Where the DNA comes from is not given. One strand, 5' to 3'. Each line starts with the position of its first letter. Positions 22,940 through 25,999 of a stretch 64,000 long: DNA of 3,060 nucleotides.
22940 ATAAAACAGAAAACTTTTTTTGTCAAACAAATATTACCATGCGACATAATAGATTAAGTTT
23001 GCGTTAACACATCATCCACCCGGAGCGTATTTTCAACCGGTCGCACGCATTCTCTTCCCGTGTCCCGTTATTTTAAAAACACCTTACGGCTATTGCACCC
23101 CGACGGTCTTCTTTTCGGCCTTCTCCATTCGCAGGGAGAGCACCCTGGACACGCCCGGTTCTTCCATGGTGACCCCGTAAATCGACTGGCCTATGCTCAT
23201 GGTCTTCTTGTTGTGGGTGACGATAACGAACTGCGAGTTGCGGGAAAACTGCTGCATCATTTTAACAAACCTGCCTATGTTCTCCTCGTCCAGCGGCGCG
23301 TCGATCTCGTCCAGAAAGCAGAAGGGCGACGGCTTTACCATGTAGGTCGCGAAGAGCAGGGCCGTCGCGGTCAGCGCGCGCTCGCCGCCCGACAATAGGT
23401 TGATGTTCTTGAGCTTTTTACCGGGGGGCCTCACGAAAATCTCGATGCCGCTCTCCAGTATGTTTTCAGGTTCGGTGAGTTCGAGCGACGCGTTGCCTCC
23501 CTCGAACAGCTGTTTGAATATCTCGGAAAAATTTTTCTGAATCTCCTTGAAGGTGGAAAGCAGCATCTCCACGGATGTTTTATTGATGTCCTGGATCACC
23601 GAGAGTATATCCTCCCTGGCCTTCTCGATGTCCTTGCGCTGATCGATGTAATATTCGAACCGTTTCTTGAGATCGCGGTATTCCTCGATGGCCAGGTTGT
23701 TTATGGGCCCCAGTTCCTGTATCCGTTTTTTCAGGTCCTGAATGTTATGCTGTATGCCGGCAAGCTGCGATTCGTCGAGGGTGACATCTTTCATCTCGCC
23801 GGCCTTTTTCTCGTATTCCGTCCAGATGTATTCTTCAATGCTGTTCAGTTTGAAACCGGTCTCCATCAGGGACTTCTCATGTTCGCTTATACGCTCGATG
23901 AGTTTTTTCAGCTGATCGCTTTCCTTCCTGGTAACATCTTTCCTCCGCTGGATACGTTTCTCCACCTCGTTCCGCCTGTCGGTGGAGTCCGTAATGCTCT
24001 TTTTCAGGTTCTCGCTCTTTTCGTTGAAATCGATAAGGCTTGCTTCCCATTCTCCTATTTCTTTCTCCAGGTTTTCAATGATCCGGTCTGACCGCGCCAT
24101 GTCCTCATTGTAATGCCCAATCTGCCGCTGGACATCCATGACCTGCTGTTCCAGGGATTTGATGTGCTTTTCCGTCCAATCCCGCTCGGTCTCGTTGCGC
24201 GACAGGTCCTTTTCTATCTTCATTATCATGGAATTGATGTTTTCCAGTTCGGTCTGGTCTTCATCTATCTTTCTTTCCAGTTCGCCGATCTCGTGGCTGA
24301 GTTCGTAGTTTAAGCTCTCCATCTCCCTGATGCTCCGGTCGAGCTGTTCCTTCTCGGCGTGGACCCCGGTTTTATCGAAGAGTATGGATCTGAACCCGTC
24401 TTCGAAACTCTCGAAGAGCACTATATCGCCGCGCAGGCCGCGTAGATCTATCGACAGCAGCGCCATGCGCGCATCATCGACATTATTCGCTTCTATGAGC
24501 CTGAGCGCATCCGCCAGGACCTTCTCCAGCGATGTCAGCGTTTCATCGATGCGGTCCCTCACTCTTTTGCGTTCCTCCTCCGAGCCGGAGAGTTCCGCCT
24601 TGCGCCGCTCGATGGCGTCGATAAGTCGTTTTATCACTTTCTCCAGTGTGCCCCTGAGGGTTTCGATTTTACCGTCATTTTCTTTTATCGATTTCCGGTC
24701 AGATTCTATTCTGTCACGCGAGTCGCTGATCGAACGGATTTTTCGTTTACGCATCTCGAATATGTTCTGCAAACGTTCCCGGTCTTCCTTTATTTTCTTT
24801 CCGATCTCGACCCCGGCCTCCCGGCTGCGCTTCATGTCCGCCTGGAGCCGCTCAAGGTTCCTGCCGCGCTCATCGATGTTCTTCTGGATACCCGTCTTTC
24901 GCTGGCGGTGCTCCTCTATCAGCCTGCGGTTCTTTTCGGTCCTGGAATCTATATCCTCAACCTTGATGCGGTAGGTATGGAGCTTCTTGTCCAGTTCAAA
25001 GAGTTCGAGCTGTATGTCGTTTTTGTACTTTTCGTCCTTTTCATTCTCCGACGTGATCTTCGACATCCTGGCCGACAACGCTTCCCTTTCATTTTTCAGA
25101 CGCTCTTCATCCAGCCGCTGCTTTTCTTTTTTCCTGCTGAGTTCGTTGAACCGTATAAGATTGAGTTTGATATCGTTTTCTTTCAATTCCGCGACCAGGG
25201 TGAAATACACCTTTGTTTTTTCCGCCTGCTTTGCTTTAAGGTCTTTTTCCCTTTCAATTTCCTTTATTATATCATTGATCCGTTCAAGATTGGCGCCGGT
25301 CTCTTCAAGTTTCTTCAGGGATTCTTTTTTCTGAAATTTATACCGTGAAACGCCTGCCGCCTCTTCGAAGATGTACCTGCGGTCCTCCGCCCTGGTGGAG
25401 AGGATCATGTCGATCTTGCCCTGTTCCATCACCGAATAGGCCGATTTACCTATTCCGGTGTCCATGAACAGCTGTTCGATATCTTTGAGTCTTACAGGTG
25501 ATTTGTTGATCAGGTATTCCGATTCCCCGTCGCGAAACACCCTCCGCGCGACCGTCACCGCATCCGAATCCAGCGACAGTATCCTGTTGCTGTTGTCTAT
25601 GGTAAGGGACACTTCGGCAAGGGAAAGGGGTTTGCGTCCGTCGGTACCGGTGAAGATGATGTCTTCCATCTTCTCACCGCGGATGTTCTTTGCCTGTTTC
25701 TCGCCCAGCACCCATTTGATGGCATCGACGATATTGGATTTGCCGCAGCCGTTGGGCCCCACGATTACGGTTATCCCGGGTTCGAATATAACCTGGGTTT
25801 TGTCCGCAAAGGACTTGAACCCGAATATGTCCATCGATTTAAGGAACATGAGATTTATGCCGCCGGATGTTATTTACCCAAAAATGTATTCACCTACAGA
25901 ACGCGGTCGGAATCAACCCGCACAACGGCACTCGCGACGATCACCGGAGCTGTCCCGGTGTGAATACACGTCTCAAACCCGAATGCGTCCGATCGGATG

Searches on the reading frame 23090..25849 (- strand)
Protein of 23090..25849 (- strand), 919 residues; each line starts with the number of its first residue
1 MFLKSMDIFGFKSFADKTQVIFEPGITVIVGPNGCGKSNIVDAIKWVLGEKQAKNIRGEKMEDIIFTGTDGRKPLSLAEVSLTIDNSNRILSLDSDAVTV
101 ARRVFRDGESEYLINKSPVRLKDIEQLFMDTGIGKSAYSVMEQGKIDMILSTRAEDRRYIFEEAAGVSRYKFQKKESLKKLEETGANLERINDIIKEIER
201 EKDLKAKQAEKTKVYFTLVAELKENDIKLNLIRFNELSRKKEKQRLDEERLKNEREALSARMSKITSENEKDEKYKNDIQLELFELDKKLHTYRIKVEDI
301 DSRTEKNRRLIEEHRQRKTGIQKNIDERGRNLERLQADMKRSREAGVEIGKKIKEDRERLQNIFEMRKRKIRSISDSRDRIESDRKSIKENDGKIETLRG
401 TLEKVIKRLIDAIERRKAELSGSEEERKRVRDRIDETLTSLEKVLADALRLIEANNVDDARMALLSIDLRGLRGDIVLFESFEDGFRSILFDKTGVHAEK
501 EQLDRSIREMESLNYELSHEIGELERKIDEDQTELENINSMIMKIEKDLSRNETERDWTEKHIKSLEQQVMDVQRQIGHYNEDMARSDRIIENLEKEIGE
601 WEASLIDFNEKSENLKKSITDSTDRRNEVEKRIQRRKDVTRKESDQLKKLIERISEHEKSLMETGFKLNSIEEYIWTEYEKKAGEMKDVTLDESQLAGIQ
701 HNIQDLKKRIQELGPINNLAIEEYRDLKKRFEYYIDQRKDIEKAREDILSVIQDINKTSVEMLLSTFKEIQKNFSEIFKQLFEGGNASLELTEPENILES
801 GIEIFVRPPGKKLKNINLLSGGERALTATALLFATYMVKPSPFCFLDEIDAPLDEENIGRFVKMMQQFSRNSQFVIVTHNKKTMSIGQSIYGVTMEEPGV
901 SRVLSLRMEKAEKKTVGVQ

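Call 22: search_protein_families(library=pfam, proteins=[window:23090-25849:-], max_evalue=0.00001)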
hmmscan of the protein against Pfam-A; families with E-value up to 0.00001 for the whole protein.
window:23090-25849:- (919 aa): 5 families
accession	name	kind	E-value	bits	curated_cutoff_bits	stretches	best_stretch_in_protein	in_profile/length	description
PF02463.25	SMC_N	-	1.8e-61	207.8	40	1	2-901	1-219/220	RecF/RecN/SMC N terminal domain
PF13476.12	AAA_23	-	1e-12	49.6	27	1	6-242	2-177/201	AAA domain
PF13304.12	AAA_21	-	1e-11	45.9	27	1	26-121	1-116/304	AAA domain, putative AbiEii toxin, Type IV TA system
PF13175.12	AAA_15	-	2.6e-10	40.9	32.1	1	1-448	1-263/374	AAA ATPase domain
PF13555.12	AAA_29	-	1.1e-06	28.7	27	1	3-50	1-48/61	P-loop containing region of AAA domain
